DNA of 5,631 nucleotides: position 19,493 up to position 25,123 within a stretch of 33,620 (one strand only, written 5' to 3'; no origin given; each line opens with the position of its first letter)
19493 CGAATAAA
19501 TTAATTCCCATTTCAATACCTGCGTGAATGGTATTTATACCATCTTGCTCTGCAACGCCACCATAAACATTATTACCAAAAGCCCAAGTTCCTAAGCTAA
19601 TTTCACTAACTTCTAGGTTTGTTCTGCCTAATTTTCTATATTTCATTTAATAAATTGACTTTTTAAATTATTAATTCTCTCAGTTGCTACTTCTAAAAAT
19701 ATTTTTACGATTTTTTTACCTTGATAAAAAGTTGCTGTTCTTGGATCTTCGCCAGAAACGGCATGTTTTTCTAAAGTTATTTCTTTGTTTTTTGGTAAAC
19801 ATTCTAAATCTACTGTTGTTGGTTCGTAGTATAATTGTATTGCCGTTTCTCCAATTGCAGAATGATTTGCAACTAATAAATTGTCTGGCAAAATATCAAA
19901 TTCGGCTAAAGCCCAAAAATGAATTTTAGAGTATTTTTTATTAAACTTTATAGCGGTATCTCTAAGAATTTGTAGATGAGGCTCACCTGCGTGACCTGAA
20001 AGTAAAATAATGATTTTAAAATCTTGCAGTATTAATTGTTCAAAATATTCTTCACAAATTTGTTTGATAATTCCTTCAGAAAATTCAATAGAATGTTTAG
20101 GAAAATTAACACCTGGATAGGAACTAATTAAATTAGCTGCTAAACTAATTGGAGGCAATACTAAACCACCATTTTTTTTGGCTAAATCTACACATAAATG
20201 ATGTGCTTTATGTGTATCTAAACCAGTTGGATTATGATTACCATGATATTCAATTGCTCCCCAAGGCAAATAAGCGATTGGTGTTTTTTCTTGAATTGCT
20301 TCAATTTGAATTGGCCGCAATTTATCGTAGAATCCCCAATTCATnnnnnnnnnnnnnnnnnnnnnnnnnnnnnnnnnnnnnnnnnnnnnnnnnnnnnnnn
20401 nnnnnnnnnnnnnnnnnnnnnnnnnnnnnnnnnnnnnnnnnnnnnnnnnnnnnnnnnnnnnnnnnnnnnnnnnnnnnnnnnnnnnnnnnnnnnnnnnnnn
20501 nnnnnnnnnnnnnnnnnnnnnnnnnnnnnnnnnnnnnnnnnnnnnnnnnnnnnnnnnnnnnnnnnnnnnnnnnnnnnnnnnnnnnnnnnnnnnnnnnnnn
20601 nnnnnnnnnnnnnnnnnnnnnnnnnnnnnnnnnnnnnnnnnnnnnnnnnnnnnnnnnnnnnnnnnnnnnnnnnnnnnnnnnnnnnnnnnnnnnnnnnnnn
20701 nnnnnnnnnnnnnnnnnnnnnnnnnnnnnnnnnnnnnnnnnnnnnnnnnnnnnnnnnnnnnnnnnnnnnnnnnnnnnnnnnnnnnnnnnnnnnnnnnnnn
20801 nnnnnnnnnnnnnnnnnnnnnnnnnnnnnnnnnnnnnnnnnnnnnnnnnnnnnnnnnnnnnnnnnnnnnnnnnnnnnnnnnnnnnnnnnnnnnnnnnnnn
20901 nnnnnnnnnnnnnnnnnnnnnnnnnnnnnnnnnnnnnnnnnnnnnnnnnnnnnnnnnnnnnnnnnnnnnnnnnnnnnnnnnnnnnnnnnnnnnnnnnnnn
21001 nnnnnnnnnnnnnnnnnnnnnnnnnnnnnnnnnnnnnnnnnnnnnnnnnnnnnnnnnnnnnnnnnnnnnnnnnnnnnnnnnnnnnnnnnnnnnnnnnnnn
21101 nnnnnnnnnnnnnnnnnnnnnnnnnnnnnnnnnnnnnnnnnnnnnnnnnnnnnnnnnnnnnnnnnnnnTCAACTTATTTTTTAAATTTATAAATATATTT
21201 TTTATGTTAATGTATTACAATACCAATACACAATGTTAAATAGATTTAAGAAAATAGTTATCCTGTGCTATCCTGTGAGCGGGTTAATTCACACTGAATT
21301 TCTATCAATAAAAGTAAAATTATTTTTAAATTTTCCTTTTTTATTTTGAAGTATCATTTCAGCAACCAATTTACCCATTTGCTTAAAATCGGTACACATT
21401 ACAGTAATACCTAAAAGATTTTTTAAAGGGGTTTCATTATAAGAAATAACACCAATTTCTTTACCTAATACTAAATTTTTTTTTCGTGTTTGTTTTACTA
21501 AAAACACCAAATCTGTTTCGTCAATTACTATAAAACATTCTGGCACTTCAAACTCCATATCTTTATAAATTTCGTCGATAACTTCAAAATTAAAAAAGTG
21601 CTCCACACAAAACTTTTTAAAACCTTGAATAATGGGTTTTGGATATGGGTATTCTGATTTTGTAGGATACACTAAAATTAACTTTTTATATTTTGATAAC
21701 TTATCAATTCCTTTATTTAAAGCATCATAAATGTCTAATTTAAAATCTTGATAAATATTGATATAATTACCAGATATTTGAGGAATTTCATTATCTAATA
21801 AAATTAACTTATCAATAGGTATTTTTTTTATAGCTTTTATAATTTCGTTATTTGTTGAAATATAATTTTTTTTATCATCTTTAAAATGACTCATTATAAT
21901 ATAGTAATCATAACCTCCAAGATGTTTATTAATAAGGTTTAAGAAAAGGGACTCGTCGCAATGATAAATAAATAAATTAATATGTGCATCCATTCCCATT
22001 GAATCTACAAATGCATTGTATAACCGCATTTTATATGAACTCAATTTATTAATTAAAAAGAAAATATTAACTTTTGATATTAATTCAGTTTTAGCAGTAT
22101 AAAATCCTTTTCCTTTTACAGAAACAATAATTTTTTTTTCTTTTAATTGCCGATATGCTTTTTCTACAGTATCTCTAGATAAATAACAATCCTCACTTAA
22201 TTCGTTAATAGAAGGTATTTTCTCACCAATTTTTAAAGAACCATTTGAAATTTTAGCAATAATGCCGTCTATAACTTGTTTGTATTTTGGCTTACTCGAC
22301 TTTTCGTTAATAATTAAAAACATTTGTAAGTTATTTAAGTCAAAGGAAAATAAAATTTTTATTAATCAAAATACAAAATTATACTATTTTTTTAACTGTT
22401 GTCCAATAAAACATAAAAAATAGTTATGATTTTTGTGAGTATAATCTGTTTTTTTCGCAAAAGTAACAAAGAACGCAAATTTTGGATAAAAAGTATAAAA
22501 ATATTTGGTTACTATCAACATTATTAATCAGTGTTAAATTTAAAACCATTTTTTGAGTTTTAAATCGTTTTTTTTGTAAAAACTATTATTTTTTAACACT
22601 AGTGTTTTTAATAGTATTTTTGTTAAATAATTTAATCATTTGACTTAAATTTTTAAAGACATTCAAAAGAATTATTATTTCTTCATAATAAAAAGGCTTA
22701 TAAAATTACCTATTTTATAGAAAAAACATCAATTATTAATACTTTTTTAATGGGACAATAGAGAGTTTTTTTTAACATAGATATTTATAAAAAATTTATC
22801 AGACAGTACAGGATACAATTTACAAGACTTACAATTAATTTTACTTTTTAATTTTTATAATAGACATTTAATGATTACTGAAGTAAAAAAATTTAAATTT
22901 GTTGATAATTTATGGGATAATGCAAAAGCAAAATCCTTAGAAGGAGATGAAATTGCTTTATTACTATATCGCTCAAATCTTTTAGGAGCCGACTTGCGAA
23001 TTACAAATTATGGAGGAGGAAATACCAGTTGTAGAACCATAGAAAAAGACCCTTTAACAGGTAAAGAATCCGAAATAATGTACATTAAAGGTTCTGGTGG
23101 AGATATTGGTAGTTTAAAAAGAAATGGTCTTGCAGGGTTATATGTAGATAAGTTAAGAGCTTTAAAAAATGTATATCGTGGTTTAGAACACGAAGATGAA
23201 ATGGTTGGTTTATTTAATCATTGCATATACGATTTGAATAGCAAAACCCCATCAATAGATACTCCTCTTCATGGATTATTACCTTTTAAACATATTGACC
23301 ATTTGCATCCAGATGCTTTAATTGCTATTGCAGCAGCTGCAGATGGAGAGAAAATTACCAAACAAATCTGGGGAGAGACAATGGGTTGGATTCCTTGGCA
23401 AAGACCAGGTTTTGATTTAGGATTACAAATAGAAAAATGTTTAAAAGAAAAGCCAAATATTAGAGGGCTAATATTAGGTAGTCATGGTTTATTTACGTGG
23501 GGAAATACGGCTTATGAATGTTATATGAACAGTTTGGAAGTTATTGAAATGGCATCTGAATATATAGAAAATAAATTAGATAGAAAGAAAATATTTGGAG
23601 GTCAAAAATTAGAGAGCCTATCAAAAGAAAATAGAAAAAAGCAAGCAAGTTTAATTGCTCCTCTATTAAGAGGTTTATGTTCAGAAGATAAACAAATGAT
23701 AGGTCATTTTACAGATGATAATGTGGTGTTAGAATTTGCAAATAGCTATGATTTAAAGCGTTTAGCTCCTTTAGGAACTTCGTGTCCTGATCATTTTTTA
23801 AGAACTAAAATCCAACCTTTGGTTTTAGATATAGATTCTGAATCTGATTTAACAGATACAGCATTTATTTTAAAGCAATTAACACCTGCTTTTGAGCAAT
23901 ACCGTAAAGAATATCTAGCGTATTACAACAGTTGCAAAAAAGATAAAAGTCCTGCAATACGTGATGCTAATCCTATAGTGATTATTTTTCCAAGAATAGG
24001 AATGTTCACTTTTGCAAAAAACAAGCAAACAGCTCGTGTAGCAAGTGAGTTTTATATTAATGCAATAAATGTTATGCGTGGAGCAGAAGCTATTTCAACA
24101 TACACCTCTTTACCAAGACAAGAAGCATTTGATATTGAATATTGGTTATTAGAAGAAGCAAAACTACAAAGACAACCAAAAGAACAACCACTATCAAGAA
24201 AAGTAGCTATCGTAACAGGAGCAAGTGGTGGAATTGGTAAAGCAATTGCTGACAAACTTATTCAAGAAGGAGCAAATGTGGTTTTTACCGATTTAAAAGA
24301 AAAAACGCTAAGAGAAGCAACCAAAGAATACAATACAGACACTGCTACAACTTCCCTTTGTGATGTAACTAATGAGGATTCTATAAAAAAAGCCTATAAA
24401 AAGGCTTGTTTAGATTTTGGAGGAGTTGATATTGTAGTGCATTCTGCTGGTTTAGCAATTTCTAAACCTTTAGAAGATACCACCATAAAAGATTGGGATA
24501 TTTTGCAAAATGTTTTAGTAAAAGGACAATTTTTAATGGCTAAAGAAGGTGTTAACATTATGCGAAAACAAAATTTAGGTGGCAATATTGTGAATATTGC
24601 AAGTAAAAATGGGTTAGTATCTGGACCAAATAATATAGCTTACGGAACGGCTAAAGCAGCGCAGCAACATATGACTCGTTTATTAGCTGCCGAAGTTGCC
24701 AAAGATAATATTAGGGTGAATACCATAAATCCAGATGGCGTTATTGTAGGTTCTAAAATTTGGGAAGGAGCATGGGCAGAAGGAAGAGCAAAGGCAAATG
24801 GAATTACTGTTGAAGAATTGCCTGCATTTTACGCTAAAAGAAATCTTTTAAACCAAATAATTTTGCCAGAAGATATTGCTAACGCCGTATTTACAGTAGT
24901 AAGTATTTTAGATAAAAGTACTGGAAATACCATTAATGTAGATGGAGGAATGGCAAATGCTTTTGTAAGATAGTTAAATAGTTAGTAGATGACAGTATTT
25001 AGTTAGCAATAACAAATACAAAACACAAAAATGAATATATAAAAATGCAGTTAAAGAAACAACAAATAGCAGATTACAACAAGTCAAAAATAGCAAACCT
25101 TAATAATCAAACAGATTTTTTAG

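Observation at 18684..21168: Translationally coupled Fe/2OG dioxygenase - creatininase-fold hydrolase - aldo/keto reductase cassette heading the rhaT/CAZyme operon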

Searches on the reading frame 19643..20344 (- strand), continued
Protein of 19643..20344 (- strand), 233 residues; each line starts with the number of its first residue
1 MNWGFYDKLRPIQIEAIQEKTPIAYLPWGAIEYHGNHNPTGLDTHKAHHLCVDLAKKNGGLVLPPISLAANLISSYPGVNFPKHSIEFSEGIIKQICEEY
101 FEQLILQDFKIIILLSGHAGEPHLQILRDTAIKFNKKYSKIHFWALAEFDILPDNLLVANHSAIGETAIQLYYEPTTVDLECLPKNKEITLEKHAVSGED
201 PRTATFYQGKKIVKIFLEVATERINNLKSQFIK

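Call 79: search_protein_families(library=pfam, proteins=[L151:131-1009:+, L151:4152-5996:+, L145:3632-4687:+, L145:2646-3452:-, L145:7273-8124:+, L145:8291-10570:+, L153:742-2466:+, L156:5452-6630:+, L156:4597-5445:+, L148:4025-4972:+], max_evalue=0.001)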
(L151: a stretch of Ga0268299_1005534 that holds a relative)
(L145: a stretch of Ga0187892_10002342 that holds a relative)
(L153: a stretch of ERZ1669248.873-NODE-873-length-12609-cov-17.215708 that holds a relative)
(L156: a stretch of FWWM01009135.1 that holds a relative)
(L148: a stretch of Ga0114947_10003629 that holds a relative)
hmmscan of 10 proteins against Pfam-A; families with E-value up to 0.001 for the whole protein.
L151:131-1009:+ (292 aa): 3 families
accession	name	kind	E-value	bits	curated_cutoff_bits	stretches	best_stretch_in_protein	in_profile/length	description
PF13407.12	Peripla_BP_4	-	1.5e-17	64.4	35.1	1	9-270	1-257/258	Periplasmic binding protein domain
PF13377.12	Peripla_BP_3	-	1.6e-05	25.5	26.5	1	132-285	10-164/167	Periplasmic binding protein-like domain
PF00532.27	Peripla_BP_1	-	0.00067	19.6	22.2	0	8-268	3-262/281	Periplasmic binding proteins and sugar binding domain of LacI family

L151:4152-5996:+ (614 aa): 4 families
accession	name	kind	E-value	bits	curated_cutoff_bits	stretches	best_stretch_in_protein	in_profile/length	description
PF07944.18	Beta-AFase-like_GH127_cat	-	7.8e-40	137.5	24.9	1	58-389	53-371/376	Beta-L-arabinofuranosidase, GH127 catalytic domain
PF20736.2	Glyco_hydro127M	-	4.1e-22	78.6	24.2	1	404-500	2-95/95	Beta-L-arabinofuranosidase, GH127 middle domain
PF05147.19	LANC_like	-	0.00049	19.2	23.2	0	65-171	167-265/350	Lanthionine synthetase C-like protein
PF07470.19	Glyco_hydro_88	-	0.00067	19.2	26.6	0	124-210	25-104/352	Glycosyl Hydrolase Family 88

L145:3632-4687:+ (351 aa): 1 family
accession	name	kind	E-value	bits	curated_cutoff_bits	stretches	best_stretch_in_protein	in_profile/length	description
PF14486.12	DUF4432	-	1.2e-101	340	32.5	1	37-339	1-304/304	Domain of unknown function (DUF4432)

L145:2646-3452:- (268 aa): 1 family
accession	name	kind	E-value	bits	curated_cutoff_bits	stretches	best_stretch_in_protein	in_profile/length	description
PF07090.17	GATase1_like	-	1.2e-41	143.4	27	1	42-262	32-242/247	Putative glutamine amidotransferase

L145:7273-8124:+ (283 aa): 0 families

L145:8291-10570:+ (759 aa): 0 families

L153:742-2466:+ (574 aa): 4 families
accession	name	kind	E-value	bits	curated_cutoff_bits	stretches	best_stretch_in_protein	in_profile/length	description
PF01120.23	Alpha_L_fucos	-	6.2e-102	342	25.2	1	30-341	25-345/345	Alpha-L-fucosidase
PF14871.12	GHL6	-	7.6e-12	46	35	1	93-211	2-131/132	Hypothetical glycosyl hydrolase 6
PF03422.21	CBM_6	-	2.1e-07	31.7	28.9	1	467-571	20-123/125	Carbohydrate binding module (family 6)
PF18099.7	CBM_35_2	-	2.4e-05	24.8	23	1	479-549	24-93/112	Carbohydrate binding module (family 35)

L156:5452-6630:+ (392 aa): 1 family
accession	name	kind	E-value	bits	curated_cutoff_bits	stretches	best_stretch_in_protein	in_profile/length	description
PF01676.23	Metalloenzyme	-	2.4e-34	119.4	24.3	1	4-374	2-249/252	Metalloenzyme superfamily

L156:4597-5445:+ (282 aa): 0 families

L148:4025-4972:+ (315 aa): 1 family
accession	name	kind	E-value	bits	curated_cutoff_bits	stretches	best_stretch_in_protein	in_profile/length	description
PF05721.19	PhyH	-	1.1e-30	108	22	1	77-241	42-213/213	Phytanoyl-CoA dioxygenase (PhyH)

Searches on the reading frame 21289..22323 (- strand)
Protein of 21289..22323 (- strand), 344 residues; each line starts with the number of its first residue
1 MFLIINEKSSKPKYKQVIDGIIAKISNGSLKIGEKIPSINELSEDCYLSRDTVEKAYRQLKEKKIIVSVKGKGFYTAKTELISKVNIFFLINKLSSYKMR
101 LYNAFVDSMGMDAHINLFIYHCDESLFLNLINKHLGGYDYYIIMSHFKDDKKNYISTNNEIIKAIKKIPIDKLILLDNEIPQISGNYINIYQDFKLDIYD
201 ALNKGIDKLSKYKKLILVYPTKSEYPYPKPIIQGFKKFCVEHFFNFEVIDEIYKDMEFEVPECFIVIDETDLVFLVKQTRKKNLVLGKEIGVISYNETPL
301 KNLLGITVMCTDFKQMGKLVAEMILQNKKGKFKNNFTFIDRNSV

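Call 4: search_protein_families(library=pfam, proteins=[window:21289-22323:-])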
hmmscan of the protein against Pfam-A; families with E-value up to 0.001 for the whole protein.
window:21289-22323:- (344 aa): 2 families
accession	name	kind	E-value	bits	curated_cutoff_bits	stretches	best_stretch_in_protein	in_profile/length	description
PF00392.27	GntR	-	2.7e-13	49.8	27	1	13-75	1-63/64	Bacterial regulatory proteins, gntR family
PF14502.12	HTH_41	-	6.6e-07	29.1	25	1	31-71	1-42/48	Helix-turn-helix domain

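Call 6: search_protein_families(library=ncbifam, proteins=[window:21289-22323:-], max_evalue=0.01)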
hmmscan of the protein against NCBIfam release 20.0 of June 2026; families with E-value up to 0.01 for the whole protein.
window:21289-22323:- (344 aa): 22 families
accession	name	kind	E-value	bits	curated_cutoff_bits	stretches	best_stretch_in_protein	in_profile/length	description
NF052282.1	PLP_TF_PdxR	equivalog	2.2e-14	53.4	320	1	13-83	2-72/448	MocR-like pyridoxine biosynthesis transcription factor PdxR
NF007292.0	PRK09764.1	equivalog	6e-14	51.8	281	1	10-108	3-95/240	GntR family transcriptional regulator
NF047563.1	modulin_PmtR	equivalog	1.7e-13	50.7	200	1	1-96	1-97/125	PSM export ABC transporter transcriptional regulator PmtR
TIGR02404.1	trehalos_R_Bsub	equivalog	1e-10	41.7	211.95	1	13-98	1-81/233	trehalose operon repressor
NF052290.2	MocR_like_YczR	exception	1.1e-10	40.9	487.4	1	8-78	15-85/458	MocR-like transcription factor YczR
TIGR02018.2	his_ut_repres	equivalog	3.3e-10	39.7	220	1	14-80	1-67/226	histidine utilization transcriptional repressor HutC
NF041547.1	GntR_LSA1692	equivalog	1.4e-09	37.9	275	1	13-82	2-71/233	GntR family transcriptional regulator, LSA1692 subfamily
NF052286.1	ecto_TF_EhuR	exception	2.3e-09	36.3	480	1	7-79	6-78/458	MocR-like ectoine utilization transcription factor EhuR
NF052281.1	rhizopine_MocR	equivalog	1.9e-08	33.4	650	1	3-78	9-84/479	rhizopine catabolism transcriptional regulator MocR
NF053730.1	TransRegRv1152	equivalog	2e-08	34.2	170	1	3-73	7-77/120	Rv1152 family transcriptional regulator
NF008491.0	PRK11402.1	subfamily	5.5e-08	32.6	269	1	5-78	4-77/243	GntR family transcriptional regulator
TIGR02325.1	C_P_lyase_phnF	equivalog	3.6e-07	29.9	156.8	1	7-81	3-77/238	phosphonate metabolism transcriptional regulator PhnF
NF052285.1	GABA_TF_GabR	exception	1.3e-06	27.5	600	1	14-83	1-70/456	MocR-like transcriptional regulator GabR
NF011575.0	PRK14999.1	equivalog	1.5e-06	27.7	424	1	8-79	8-79/241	histidine utilization repressor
NF012025.0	PRK15481.1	equivalog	2.3e-05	23.3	573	1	15-73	9-67/432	MocR-like B6 salvage transcription factor PtsJ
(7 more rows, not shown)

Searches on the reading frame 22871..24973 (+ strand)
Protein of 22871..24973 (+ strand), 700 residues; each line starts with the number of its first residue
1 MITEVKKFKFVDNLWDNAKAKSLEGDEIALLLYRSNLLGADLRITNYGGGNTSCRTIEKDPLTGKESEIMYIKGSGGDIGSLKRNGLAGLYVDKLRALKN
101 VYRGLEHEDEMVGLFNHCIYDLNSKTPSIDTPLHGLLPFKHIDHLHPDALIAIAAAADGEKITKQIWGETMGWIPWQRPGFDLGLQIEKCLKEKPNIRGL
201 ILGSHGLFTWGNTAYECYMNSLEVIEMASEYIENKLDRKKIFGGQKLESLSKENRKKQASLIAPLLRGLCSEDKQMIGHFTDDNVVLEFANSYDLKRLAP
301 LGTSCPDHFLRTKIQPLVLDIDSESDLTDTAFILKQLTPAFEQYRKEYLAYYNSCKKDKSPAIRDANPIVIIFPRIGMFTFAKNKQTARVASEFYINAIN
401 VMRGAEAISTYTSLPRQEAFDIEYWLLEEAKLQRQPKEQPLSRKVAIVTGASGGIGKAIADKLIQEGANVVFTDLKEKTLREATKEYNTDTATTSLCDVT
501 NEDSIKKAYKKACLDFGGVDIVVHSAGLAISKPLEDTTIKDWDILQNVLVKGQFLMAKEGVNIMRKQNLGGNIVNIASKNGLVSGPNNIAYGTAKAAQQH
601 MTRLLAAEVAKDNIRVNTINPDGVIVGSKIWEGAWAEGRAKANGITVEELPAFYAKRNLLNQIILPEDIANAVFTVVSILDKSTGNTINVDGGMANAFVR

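Call 4: search_protein_families(library=pfam, proteins=[window:22871-24973:+])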
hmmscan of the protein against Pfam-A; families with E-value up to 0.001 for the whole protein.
window:22871-24973:+ (700 aa): 9 families
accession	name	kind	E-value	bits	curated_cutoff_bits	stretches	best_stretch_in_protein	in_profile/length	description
PF13561.12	adh_short_C2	-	3e-47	161.6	27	1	450-694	1-235/236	Enoyl-(Acyl carrier protein) reductase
PF00106.31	adh_short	-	5.3e-46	157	26.6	1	444-624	1-182/195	short chain dehydrogenase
PF00596.27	Aldolase_II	-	2.3e-17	63.9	22.2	1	40-230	11-181/183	Class II Aldolase and Adducin N-terminal domain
PF08659.16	KR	-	1.4e-10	41.8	22.6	1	447-602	4-160/180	KR domain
PF01370.27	Epimerase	-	3.4e-07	30.4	20.9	1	447-531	2-76/240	NAD dependent epimerase/dehydratase family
PF01073.25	3Beta_HSD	-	5e-06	26.2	22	1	447-529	1-77/280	3-beta hydroxysteroid dehydrogenase/isomerase family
PF02719.21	Polysacc_synt_2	-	2.6e-05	24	20.2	1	447-528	2-87/293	Polysaccharide biosynthesis protein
PF03807.23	F420_oxidored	-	0.00033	21.6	21.6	0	444-501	1-58/94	NADP oxidoreductase coenzyme F420-dependent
PF13460.12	NAD_binding_10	-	0.00075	19.8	27.2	0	450-529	1-71/184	NAD(P)H-binding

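Call 80: search_protein_families(library=ncbifam, proteins=[window:22871-24973:+], max_evalue=1e-10)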
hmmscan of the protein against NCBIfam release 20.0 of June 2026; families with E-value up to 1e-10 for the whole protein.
window:22871-24973:+ (700 aa): 196 families (the best 25 are shown)
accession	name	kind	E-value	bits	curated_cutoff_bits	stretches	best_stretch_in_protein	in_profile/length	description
NF006191.0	PRK08324.1-5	equivalog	0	1303.6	1240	1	3-700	3-706/706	bifunctional aldolase/short-chain dehydrogenase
NF006189.0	PRK08324.1-3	equivalog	2.2e-295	981.6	634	1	5-700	4-701/701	bifunctional rhamnulose-1-phosphate aldolase/short-chain dehydrogenase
TIGR02632.1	RhaD_aldol-ADH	equivalog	2.6e-281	934.9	567.75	1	29-700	2-676/676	bifunctional rhamnulose-1-phosphate aldolase/short-chain dehydrogenase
NF006188.0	PRK08324.1-1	equivalog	3.3e-255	848.5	1152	1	27-700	6-679/679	bifunctional aldolase/short-chain dehydrogenase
NF006190.0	PRK08324.1-4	equivalog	3.8e-215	716.1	1014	1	11-700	2-689/689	bifunctional aldolase/short-chain dehydrogenase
NF006195.0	PRK08324.2-3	equivalog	1.4e-147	492.8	931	1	11-700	10-678/678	bifunctional aldolase/short-chain dehydrogenase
NF006192.0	PRK08324.1-6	equivalog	2.7e-140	469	639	1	25-700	23-685/685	bifunctional aldolase/short-chain dehydrogenase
NF006194.0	PRK08324.2-2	equivalog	3.3e-131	439.2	686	1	19-700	15-703/703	bifunctional aldolase/short-chain dehydrogenase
NF006196.0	PRK08324.2-4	equivalog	9.6e-130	434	831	1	13-694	3-653/657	bifunctional aldolase/short-chain dehydrogenase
NF006193.0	PRK08324.2-1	subfamily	1.5e-113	380.4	1213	1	24-699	23-704/705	bifunctional aldolase/short-chain dehydrogenase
NF006197.0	PRK08324.2-5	equivalog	6.4e-60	203.2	627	1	12-522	2-480/583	bifunctional aldolase/short-chain dehydrogenase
NF005559.1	PRK07231.1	subfamily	4.6e-49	167.2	215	1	441-695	2-248/249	glucose 1-dehydrogenase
NF005309.0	PRK06841.1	subfamily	1.7e-46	158.8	286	1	438-694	10-252/255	GolD/DthD family dehydrogenase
NF004791.0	PRK06138.1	equivalog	7.4e-46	156.5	312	1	441-695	3-250/252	SDR family oxidoreductase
NF009093.0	PRK12429.1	subfamily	9.5e-46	156.2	258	1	441-694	3-256/259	3-hydroxybutyrate dehydrogenase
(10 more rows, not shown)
